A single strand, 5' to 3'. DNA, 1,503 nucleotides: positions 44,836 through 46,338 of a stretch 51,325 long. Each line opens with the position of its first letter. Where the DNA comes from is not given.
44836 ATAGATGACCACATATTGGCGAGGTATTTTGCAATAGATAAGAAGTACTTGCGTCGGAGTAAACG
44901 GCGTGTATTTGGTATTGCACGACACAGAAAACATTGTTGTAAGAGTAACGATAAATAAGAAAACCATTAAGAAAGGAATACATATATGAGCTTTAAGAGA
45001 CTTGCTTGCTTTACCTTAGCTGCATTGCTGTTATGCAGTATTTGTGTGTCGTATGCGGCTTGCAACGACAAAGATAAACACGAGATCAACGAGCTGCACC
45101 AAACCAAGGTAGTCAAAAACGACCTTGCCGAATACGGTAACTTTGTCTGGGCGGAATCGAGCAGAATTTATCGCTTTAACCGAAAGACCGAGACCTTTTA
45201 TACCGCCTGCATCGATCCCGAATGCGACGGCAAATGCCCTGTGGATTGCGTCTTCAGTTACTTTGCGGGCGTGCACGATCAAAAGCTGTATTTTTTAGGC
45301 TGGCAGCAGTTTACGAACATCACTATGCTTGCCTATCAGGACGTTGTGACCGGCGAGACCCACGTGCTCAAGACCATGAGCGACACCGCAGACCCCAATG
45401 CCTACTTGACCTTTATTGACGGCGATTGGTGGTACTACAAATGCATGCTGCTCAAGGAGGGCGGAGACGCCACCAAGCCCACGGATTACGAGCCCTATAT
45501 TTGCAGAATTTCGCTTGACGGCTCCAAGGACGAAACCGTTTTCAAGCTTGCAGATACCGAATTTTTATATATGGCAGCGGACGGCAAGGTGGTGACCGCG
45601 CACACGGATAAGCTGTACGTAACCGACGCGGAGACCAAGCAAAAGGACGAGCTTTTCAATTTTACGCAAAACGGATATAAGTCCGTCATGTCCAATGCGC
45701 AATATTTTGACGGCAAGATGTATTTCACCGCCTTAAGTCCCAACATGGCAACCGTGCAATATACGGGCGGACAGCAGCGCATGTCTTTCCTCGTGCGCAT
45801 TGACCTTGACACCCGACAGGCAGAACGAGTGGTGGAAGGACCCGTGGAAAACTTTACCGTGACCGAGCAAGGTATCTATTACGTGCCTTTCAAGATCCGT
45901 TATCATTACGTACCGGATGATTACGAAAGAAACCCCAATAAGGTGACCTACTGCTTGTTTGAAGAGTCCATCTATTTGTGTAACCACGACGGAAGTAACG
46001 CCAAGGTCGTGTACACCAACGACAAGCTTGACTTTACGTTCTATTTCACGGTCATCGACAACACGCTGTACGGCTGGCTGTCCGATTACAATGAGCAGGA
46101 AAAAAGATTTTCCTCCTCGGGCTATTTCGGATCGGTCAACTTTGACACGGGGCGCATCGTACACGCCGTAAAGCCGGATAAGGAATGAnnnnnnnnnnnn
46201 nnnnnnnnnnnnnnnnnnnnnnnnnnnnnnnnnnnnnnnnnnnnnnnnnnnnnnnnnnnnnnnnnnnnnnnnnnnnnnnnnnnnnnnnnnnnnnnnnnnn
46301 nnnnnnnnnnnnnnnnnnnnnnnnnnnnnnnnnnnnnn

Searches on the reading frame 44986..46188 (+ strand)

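Call 7: search_protein_families(library=pfam, proteins=[window:44986-46188:+], max_evalue=0.01)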
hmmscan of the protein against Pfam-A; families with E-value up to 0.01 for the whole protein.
window:44986-46188:+ (400 aa): 0 families

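Call 34: search_protein_families(library=ncbifam, proteins=[window:44986-46188:+], max_evalue=0.001)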
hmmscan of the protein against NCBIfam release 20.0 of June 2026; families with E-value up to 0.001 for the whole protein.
window:44986-46188:+ (400 aa): 0 families

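Call 56: search_protein_families(library=pfam, proteins=[window:44986-46188:+], max_evalue=0.1)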
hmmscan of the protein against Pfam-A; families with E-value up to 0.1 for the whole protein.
window:44986-46188:+ (400 aa): 2 families
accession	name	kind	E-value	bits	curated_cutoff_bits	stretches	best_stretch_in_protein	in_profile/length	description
PF08450.18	SGL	-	0.057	13.5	26.3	0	171-284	23-131/246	SMP-30/Gluconolactonase/LRE-like region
PF25480.1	DUF7904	-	0.084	13.1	30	0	317-340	15-38/100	Domain of unknown function (DUF7904)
